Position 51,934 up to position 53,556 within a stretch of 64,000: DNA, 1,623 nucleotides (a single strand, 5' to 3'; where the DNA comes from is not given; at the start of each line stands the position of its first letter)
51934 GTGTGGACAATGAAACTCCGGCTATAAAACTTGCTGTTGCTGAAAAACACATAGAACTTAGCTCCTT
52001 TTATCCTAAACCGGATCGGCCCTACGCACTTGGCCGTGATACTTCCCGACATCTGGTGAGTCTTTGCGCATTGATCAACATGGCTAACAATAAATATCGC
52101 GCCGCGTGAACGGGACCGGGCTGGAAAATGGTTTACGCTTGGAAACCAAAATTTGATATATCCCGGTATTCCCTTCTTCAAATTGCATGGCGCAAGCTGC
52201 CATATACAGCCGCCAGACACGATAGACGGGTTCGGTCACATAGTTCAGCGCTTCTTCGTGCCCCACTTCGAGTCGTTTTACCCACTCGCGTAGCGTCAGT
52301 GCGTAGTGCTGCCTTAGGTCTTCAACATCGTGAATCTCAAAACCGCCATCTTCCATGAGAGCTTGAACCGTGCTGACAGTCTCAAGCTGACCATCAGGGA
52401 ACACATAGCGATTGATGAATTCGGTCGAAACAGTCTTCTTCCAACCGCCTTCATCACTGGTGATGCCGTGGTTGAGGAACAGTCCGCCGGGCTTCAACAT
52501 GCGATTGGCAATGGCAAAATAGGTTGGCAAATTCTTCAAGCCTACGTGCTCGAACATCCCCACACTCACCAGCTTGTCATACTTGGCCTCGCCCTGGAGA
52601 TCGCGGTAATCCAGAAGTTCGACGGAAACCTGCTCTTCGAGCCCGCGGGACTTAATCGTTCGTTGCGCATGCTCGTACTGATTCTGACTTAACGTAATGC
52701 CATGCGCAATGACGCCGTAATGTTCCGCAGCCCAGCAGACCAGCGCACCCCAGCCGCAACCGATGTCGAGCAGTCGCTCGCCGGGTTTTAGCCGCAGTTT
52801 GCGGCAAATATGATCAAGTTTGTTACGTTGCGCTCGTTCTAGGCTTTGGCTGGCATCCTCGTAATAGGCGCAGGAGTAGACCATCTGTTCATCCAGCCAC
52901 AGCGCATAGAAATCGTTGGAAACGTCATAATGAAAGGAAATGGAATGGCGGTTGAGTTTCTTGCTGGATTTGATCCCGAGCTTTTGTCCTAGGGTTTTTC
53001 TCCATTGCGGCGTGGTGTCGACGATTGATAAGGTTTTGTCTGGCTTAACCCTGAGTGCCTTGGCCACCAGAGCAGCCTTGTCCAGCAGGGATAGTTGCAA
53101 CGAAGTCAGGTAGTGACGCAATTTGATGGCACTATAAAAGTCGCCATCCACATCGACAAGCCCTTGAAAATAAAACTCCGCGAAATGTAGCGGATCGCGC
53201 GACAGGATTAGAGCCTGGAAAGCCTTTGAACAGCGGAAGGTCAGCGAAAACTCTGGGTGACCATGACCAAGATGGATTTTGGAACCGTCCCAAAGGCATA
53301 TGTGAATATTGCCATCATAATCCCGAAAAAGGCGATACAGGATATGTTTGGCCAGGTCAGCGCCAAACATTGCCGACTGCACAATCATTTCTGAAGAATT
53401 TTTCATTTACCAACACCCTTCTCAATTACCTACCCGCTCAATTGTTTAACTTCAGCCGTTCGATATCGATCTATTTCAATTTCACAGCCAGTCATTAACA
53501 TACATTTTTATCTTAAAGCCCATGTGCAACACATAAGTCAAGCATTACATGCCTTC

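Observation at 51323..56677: Metal-regulator gene embedded in a run of membrane-lipid-type enzymes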

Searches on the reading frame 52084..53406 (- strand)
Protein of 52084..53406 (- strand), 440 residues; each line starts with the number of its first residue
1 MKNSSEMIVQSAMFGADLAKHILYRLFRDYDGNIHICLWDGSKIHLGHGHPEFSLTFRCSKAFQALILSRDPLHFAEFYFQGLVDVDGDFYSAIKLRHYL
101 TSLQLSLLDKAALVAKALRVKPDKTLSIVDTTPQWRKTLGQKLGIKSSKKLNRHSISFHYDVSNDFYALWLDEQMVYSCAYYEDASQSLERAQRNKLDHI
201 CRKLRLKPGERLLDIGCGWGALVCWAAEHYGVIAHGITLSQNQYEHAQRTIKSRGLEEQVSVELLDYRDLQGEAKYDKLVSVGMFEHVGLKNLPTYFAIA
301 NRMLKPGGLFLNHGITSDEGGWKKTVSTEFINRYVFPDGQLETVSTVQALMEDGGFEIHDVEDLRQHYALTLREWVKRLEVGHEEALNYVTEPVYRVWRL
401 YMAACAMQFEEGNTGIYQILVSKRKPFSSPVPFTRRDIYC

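Call 3: search_protein_families(library=pfam, proteins=[window:52084-53406:-], max_evalue=0.01)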
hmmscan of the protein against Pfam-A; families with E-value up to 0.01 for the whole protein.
window:52084-53406:- (440 aa): 13 families
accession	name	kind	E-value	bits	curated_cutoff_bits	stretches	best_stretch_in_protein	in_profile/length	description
PF02353.26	CMAS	-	9.7e-101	337.1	27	1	149-419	3-273/273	Mycolic acid cyclopropane synthetase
PF13649.12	Methyltransf_25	-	3.9e-15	56.7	27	1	213-308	2-97/97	Methyltransferase domain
PF08241.18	Methyltransf_11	-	3.4e-12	47.3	21.2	1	213-311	1-94/95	Methyltransferase domain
PF08242.18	Methyltransf_12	-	8.3e-12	46.1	30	1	213-310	1-98/98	Methyltransferase domain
PF13489.12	Methyltransf_23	-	2.5e-09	37.5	27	1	195-359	7-162/164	Methyltransferase domain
PF13847.12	Methyltransf_31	-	7.2e-08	32.7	27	1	207-311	2-108/145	Methyltransferase domain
PF25371.1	DUF7884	-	1.5e-05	25.6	27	1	31-95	11-76/90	Domain of unknown function (DUF7884)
PF05175.20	MTS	-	1.6e-05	25.1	23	1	204-308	27-134/170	Methyltransferase small domain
PF07021.18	MetW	-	4e-05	23.8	21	1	205-243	10-48/193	Methionine biosynthesis protein MetW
PF12847.13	Methyltransf_18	-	0.00046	20.7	27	1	206-284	12-91/151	Methyltransferase domain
PF01135.25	PCMT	-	0.00069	19.9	20.3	1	198-279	63-146/210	Protein-L-isoaspartate(D-aspartate) O-methyltransferase (PCMT)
PF01728.25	FtsJ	-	0.0034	17.8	24.1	1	196-279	8-87/181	FtsJ-like methyltransferase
PF08123.19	DOT1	-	0.0084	16.1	23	0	195-250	29-85/205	Histone methylation protein DOT1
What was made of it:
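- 52084..53406 (-): CFA-synthase-family (CMAS) SAM-dependent methyltransferase, 440 aa. Pfam PF02353, 337 bits (call 3).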

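Call 8: search_protein_families(library=ncbifam, proteins=[window:52084-53406:-], max_evalue=0.001)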
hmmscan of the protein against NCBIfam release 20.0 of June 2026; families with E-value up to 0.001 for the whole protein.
window:52084-53406:- (440 aa): 18 families
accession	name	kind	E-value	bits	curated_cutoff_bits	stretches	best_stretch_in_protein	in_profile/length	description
NF040703.1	cyclopro_CfaB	exception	2.5e-117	392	650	1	148-439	99-393/393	C17 cyclopropane fatty acid synthase CfaB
NF008686.0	PRK11705.1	equivalog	9.7e-85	284.9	400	1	113-424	75-373/383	cyclopropane fatty acyl phospholipid synthase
NF053839.1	CPFASynBruc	equivalog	1.8e-83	280.8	600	1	21-436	7-394/410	cyclopropane fatty acid synthase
NF040660.1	mycolic_MTase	equivalog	1.2e-57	195.6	390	1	155-422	7-282/283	cyclopropane mycolic acid synthase family methyltransferase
NF043040.1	corrin_prot_MT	hypoth_equivalog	9.8e-13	48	180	1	198-363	32-203/216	corrinoid protein-associated methyltransferase CpaM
TIGR01983.1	UbiG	equivalog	1.2e-09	37.8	102.95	1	198-361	49-205/228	bifunctional 2-polyprenyl-6-hydroxyphenol methylase/3-demethylubiquinol 3-O-methyltransferase UbiG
NF045667.1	MTase_DVU1556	equivalog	2.9e-09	36.7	155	1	200-367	14-171/213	DVU_1556 family methyltransferase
NF041943.1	GPPMT_Stmyces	equivalog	3.8e-09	36.8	400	1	189-323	60-191/272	geranyl diphosphate 2-C-methyltransferase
NF041675.1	sarc_dimgly_tmase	equivalog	1.2e-07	31.9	550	1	161-311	20-168/278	sarcosine/dimethylglycine N-methyltransferase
NF041536.1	ArsM_DUF2284_UU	exception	2.4e-06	26.1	575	1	206-316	74-185/459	arsenite methyltransferase/DUF2284 domain selenoprotein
TIGR02021.1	BchM-ChlM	equivalog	6.1e-06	25.8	158.9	1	194-292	42-135/218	magnesium protoporphyrin IX methyltransferase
NF001244.0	PRK00216.1-5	equivalog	8.7e-06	25.2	216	1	199-340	39-181/236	bifunctional demethylmenaquinone methyltransferase/2-methoxy-6-polyprenyl-1,4-benzoquinol methylase UbiE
NF041537.1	ArsM_AhpD_UU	exception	1.2e-05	24.2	510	1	206-311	74-179/345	arsenite methyltransferase/AhpD domain selenoprotein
NF047649.1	MTase_UXPK_star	exception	1.4e-05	24.3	460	1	206-311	75-180/283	methyltransferase/UXPK-star double selenoprotein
NF001243.0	PRK00216.1-4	equivalog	5.1e-05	22.7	235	1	197-310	36-149/237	demethylmenaquinone methyltransferase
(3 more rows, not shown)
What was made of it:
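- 52084..53406 (-): NCBIfam CfaB 392 bits against a cut-off of 650 (call 8).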
